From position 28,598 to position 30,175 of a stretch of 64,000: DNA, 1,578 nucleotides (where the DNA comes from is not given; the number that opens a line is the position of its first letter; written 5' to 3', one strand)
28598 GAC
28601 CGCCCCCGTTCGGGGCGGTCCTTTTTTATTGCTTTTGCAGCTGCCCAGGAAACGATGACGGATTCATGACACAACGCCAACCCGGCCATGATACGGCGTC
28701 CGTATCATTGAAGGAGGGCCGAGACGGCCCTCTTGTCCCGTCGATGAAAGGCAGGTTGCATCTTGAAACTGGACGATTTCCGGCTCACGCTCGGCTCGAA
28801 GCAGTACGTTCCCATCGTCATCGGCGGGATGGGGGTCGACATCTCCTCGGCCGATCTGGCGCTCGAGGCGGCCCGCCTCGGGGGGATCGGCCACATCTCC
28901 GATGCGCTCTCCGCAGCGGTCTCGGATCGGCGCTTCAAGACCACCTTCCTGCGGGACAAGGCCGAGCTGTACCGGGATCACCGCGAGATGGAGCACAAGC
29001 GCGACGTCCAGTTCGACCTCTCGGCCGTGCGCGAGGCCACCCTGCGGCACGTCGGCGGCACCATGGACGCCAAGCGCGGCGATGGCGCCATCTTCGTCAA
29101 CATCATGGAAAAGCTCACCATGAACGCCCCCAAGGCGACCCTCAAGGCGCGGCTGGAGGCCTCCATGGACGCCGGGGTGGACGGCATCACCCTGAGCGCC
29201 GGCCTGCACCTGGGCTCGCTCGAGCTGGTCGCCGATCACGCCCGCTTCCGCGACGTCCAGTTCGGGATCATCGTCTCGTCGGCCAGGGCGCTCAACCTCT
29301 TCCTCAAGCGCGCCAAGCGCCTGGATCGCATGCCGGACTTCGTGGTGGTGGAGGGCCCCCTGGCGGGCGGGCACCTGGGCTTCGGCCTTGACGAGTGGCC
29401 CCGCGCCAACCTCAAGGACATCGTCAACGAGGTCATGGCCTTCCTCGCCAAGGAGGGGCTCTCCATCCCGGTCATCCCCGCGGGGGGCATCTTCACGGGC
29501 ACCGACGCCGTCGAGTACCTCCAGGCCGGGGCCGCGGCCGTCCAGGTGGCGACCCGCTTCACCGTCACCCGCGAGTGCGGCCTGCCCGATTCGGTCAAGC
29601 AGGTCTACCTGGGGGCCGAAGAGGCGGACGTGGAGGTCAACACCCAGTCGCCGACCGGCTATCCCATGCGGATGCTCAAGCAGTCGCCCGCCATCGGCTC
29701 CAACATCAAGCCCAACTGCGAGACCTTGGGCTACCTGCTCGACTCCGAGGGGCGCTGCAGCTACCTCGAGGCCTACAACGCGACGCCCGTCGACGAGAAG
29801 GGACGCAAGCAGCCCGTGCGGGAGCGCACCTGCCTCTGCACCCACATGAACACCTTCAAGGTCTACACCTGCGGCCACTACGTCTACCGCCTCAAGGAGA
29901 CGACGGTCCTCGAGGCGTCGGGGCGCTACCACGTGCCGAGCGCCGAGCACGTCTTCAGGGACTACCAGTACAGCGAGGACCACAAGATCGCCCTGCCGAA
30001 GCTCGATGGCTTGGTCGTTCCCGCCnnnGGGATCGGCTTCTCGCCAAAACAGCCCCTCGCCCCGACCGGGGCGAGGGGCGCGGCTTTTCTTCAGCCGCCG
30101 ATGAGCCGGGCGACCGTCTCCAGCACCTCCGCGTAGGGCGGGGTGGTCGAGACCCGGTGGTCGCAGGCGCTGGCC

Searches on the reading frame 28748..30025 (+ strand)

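Call 68: search_protein_families(library=pfam, proteins=[window:28748-30025:+], max_evalue=0.00001)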
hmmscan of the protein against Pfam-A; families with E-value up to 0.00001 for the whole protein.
window:28748-30025:+ (426 aa): 2 families
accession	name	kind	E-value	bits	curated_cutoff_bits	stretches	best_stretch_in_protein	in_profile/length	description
PF03060.21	NMO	-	1.5e-27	97.4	28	1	20-313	11-266/331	Nitronate monooxygenase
PF01180.27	DHO_dh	-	1.6e-09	37.9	27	1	225-272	225-273/291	Dihydroorotate dehydrogenase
